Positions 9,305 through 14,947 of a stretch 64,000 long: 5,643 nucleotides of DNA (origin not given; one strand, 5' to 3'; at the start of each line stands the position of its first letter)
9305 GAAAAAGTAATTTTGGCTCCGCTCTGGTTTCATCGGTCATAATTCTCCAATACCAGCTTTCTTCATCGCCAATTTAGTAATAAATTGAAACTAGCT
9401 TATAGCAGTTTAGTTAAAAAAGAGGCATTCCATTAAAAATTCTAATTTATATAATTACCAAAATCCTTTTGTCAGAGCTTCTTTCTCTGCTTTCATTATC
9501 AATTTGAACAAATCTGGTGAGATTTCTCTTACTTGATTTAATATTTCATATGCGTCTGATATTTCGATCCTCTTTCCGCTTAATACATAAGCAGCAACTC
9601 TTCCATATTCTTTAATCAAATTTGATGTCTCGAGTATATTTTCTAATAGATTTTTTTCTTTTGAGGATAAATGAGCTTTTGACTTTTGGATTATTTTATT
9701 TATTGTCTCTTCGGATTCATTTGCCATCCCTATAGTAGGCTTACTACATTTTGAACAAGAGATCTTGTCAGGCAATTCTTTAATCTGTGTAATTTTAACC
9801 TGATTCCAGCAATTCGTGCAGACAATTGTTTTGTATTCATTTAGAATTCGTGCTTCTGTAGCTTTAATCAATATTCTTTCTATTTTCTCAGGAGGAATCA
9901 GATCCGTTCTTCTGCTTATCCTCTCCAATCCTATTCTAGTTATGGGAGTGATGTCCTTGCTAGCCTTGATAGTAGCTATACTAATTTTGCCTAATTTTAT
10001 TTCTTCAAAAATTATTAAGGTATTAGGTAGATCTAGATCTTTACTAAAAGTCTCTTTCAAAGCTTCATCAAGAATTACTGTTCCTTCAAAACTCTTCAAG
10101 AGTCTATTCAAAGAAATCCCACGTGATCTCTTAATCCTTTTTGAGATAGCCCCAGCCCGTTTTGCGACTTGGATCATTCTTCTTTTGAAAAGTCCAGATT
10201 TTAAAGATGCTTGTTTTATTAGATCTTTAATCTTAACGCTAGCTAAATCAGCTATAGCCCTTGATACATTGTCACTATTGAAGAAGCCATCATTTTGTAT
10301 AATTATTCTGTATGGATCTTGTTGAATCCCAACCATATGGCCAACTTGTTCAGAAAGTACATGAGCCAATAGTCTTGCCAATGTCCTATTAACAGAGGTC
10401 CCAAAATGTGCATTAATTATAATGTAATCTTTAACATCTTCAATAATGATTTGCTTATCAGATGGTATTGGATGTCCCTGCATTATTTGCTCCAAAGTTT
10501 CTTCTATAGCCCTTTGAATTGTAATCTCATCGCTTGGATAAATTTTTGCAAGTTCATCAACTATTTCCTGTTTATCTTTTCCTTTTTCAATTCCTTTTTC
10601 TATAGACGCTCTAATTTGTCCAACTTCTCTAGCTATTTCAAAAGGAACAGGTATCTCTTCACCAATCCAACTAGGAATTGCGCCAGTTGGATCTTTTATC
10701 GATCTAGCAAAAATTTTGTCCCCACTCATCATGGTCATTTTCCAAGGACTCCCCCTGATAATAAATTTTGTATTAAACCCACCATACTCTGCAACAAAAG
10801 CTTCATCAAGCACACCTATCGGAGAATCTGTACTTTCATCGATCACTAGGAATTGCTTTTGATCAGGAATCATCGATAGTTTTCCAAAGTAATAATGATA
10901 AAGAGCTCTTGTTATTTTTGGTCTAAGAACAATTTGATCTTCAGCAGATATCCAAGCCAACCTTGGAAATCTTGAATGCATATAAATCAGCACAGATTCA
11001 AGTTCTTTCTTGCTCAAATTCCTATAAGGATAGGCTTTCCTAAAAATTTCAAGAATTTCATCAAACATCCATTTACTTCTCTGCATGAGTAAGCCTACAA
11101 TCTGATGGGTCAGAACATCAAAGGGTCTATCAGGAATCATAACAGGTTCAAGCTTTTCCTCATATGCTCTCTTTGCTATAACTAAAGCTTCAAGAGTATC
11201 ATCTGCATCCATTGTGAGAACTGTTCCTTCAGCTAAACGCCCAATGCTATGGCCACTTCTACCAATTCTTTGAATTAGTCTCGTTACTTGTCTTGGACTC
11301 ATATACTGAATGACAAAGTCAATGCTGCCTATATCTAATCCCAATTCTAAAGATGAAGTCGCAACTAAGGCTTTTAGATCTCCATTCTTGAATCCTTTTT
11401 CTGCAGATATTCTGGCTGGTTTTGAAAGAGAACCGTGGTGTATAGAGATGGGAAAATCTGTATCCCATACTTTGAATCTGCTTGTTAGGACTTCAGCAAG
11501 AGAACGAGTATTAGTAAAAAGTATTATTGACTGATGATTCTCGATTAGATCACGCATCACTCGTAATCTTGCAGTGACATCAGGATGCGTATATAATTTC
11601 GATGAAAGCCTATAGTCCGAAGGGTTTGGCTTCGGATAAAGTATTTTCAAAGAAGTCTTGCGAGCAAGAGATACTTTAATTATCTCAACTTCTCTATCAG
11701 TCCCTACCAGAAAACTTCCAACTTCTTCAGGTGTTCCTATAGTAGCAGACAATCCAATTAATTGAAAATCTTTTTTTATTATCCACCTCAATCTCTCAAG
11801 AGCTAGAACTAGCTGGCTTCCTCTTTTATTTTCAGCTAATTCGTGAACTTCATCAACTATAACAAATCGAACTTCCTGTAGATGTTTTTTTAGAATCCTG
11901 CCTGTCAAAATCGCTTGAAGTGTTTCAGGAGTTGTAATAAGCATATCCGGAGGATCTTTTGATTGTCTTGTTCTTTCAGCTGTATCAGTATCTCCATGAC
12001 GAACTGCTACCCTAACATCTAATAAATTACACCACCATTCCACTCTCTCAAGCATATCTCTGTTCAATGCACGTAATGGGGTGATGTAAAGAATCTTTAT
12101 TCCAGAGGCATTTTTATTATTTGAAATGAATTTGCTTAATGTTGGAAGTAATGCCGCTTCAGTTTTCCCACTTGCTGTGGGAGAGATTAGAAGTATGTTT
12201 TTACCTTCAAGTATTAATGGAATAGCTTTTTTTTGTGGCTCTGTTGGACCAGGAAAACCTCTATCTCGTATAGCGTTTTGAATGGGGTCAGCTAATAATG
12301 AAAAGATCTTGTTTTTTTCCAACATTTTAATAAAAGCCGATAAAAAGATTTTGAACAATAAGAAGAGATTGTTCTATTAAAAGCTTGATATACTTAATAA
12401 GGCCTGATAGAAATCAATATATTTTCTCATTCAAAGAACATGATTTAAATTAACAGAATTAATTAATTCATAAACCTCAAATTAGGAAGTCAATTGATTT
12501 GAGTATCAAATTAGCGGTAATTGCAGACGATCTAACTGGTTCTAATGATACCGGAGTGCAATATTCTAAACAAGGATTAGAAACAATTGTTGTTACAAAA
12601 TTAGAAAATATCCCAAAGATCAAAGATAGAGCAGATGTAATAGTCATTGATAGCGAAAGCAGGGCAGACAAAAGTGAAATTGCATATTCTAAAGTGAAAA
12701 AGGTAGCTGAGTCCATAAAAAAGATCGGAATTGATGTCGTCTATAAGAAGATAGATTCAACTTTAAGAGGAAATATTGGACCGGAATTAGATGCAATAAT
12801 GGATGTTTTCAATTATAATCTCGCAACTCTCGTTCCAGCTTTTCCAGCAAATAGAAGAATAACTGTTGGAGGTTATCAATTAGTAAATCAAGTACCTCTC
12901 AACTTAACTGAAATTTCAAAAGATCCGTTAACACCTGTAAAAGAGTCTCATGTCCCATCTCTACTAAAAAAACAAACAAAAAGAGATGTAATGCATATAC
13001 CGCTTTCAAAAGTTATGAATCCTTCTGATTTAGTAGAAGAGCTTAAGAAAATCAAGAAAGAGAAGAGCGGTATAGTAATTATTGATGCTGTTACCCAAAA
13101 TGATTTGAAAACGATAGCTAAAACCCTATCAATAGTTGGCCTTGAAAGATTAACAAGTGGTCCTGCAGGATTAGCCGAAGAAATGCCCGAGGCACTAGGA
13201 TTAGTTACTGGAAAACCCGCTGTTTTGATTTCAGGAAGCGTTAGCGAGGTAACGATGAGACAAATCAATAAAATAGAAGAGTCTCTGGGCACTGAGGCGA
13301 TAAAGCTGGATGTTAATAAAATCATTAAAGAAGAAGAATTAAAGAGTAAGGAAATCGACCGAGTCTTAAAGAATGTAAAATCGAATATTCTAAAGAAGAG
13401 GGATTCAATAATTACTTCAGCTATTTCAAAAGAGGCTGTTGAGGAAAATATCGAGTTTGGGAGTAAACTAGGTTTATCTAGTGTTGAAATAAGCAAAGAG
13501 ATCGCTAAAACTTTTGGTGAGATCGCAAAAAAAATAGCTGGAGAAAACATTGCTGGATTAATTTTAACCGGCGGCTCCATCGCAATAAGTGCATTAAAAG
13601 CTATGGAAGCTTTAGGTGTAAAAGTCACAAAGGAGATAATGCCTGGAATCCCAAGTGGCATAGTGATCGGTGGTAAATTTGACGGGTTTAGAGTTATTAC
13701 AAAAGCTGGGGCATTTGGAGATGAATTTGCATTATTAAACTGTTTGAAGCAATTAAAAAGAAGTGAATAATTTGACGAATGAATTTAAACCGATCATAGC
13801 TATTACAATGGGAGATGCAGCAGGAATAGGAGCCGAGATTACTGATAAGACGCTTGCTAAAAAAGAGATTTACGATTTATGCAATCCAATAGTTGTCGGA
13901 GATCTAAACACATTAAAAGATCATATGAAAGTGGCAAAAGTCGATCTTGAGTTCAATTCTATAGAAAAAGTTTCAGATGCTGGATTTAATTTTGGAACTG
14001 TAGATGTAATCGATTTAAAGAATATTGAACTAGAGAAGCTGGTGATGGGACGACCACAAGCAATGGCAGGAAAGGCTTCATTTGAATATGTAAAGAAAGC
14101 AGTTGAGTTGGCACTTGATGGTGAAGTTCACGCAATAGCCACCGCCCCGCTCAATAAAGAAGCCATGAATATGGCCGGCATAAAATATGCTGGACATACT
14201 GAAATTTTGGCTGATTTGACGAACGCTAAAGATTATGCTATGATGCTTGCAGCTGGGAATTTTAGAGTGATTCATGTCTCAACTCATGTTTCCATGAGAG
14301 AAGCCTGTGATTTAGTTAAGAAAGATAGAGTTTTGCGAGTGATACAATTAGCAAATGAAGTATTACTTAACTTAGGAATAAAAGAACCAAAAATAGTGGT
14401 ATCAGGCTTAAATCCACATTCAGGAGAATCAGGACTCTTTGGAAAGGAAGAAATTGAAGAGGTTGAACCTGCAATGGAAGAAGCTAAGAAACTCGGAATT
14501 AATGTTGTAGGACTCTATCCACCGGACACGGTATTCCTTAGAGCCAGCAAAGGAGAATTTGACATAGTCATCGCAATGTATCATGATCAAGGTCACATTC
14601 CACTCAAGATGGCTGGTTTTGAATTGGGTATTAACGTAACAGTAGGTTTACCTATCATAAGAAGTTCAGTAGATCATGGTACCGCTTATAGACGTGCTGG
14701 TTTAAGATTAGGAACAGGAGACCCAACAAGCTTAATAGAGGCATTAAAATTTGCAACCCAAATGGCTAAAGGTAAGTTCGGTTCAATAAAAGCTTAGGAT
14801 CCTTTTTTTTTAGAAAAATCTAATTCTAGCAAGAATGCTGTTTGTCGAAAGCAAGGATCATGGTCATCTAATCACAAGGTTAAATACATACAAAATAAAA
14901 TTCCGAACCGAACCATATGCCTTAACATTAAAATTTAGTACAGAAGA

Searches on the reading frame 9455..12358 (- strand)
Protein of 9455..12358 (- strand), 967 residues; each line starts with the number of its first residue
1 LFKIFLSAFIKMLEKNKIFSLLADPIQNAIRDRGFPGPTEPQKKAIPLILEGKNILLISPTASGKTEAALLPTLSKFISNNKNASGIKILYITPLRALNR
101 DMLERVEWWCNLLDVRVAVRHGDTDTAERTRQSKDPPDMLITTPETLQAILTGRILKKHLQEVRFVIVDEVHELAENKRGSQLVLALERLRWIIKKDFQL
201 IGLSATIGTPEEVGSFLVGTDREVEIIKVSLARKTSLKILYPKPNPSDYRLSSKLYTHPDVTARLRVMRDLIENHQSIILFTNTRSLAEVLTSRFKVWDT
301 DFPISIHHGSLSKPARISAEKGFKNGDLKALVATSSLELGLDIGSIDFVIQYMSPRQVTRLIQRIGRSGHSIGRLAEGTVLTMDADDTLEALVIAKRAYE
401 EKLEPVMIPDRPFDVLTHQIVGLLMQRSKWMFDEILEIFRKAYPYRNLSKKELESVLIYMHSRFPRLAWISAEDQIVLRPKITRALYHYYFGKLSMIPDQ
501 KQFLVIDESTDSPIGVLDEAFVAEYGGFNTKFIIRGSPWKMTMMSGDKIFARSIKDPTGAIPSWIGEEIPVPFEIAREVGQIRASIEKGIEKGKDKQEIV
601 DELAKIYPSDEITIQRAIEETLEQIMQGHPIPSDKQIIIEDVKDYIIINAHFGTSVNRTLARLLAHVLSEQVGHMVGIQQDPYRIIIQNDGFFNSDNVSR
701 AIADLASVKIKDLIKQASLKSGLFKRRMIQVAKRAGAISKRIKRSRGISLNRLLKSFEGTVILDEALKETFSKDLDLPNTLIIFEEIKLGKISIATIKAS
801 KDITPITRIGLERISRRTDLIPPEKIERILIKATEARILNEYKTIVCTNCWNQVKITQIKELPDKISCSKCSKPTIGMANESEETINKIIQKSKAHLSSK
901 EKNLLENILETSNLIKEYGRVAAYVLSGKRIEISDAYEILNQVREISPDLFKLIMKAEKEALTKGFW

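Call 112: search_protein_families(library=pfam, proteins=[window:9455-12358:-], max_evalue=0.00001)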
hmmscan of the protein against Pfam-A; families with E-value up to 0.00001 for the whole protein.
window:9455-12358:- (967 aa): 5 families
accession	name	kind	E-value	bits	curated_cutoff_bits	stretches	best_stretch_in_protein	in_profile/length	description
PF00270.35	DEAD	-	1.2e-39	136.2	26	1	39-211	1-165/167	DEAD/DEAH box helicase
PF08494.16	DEAD_assoc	-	9.7e-32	110.8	23.5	1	631-806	1-190/191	DEAD/H associated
PF00271.37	Helicase_C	-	2.9e-22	79.4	23.5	1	266-369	4-107/110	Helicase conserved C-terminal domain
PF19306.5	WH_Lhr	-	4e-12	46.3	27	1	399-555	4-162/168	Large helicase-related protein, winged helix domain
PF04851.21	ResIII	-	2.9e-09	37.5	22.5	1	40-207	6-162/164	Type III restriction enzyme, res subunit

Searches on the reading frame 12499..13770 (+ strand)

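Call 112: search_protein_families(library=pfam, proteins=[window:12499-13770:+], max_evalue=0.00001)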
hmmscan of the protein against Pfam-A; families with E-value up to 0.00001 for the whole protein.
window:12499-13770:+ (423 aa): 2 families
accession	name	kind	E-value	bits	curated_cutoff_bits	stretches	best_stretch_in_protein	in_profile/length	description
PF07005.16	SBD_N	-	4.2e-66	223.4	25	1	5-228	1-229/230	Sugar-binding N-terminal domain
PF17042.10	NBD_C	-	1.3e-31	110.8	28.3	1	242-411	1-167/168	Nucleotide-binding C-terminal domain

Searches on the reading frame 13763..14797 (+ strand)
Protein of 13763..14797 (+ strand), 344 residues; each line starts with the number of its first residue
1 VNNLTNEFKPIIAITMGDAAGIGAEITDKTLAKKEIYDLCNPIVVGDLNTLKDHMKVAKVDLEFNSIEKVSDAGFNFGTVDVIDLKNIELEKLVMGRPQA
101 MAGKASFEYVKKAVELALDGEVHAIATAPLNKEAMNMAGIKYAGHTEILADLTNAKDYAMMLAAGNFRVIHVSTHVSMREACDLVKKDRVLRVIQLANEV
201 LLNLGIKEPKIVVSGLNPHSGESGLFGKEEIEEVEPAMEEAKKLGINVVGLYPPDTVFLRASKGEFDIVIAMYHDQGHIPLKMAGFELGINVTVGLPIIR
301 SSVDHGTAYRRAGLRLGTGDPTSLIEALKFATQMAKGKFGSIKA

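Call 112: search_protein_families(library=pfam, proteins=[window:13763-14797:+], max_evalue=0.00001)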
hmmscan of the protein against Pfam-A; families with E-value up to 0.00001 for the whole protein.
window:13763-14797:+ (344 aa): 1 family
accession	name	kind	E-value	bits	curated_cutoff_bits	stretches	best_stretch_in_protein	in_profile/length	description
PF04166.17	PdxA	-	4.4e-104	348.3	27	1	39-331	2-286/286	Pyridoxal phosphate biosynthetic protein PdxA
